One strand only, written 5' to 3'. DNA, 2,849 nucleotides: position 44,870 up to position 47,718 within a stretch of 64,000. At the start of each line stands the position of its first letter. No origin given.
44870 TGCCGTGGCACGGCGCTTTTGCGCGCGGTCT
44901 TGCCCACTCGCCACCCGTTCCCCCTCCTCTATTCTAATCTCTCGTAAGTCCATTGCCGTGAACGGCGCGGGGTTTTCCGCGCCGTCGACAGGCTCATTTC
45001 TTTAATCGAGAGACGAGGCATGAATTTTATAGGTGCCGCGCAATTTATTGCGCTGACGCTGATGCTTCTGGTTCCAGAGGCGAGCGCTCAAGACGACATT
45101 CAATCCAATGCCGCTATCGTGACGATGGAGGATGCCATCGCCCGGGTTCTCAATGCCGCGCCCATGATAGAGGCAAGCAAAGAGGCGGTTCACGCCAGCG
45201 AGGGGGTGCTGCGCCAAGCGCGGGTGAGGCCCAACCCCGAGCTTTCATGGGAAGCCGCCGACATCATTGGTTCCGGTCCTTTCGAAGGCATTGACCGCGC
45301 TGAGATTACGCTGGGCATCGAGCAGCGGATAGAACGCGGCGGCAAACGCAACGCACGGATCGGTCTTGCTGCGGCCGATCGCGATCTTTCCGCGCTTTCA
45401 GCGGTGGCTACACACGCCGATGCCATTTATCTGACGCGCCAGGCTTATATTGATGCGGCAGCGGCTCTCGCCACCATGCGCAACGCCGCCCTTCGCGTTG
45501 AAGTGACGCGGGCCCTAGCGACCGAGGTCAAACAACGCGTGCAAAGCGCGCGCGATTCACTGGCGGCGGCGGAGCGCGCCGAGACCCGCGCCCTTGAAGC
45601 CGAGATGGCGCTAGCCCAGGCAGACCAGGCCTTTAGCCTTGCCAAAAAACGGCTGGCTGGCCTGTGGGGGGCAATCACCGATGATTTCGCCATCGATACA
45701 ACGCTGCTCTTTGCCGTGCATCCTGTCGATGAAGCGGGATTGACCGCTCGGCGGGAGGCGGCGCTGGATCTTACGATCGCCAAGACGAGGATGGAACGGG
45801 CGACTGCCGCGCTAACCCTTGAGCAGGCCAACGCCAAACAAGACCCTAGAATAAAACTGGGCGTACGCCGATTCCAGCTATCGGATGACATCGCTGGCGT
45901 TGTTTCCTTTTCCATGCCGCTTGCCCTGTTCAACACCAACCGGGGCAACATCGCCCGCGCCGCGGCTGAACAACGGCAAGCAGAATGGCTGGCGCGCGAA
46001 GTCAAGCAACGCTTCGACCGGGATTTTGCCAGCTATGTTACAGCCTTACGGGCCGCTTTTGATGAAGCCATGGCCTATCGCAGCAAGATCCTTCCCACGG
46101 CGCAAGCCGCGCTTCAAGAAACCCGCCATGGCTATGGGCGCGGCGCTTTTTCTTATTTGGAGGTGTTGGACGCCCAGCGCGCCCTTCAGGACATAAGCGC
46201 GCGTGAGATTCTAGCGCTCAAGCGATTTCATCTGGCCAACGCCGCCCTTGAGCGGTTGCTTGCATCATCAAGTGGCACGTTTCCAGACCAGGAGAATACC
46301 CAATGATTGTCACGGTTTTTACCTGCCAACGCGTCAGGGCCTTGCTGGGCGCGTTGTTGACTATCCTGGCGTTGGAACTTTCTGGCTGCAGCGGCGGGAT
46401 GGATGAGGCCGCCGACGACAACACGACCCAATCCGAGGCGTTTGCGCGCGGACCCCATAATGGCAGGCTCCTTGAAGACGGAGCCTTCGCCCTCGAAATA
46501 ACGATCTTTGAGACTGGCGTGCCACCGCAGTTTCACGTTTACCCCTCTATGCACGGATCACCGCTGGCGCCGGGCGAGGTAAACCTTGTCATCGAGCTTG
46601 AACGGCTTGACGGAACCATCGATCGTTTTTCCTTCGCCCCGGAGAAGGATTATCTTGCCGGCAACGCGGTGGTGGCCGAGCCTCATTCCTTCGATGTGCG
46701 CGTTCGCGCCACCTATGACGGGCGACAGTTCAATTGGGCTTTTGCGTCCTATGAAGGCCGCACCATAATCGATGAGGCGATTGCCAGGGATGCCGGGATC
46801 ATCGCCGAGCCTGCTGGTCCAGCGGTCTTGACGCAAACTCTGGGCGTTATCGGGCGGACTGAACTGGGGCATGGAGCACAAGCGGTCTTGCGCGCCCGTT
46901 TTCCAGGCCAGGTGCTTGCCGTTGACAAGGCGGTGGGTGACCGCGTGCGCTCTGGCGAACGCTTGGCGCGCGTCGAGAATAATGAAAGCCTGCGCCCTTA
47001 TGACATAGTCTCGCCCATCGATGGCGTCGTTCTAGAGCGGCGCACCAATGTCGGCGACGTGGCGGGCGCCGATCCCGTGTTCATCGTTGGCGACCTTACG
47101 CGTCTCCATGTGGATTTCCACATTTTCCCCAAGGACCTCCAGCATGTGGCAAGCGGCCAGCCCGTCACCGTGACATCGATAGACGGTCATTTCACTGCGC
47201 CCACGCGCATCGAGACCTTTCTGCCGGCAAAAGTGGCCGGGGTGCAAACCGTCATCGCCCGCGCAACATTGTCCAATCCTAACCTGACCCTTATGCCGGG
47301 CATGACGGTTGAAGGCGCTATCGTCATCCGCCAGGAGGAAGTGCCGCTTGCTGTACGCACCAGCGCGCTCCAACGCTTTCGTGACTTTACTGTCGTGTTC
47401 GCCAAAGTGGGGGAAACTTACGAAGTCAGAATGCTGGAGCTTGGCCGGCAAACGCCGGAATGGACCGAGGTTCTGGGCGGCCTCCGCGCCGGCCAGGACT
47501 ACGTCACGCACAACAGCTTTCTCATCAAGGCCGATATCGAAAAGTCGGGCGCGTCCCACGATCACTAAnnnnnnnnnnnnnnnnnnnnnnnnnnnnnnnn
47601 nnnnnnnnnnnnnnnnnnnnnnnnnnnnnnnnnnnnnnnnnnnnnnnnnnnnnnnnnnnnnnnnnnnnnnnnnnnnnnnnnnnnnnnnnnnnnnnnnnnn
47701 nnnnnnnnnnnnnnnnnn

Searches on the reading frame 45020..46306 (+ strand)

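Call 39: search_protein_families(library=pfam, proteins=[window:45020-46306:+], max_evalue=0.00001)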
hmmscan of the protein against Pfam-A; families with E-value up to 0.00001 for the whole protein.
window:45020-46306:+ (428 aa): 1 family
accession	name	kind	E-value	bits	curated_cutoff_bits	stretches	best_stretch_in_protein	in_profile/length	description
PF02321.23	OEP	-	9.1e-28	97.8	22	2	249-414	13-186/187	Outer membrane efflux protein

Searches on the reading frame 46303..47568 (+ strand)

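Call 39: search_protein_families(library=pfam, proteins=[window:46303-47568:+], max_evalue=0.00001)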
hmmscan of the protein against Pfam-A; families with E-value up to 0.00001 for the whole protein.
window:46303-47568:+ (421 aa): 2 families
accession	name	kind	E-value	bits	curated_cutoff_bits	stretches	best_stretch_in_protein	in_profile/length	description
PF13437.12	HlyD_3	-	1.7e-16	61.3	22.2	1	235-333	2-106/106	HlyD family secretion protein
PF16576.10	HlyD_D23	-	3.4e-15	56.4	30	1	232-336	108-214/214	Barrel-sandwich domain of CusB or HlyD membrane-fusion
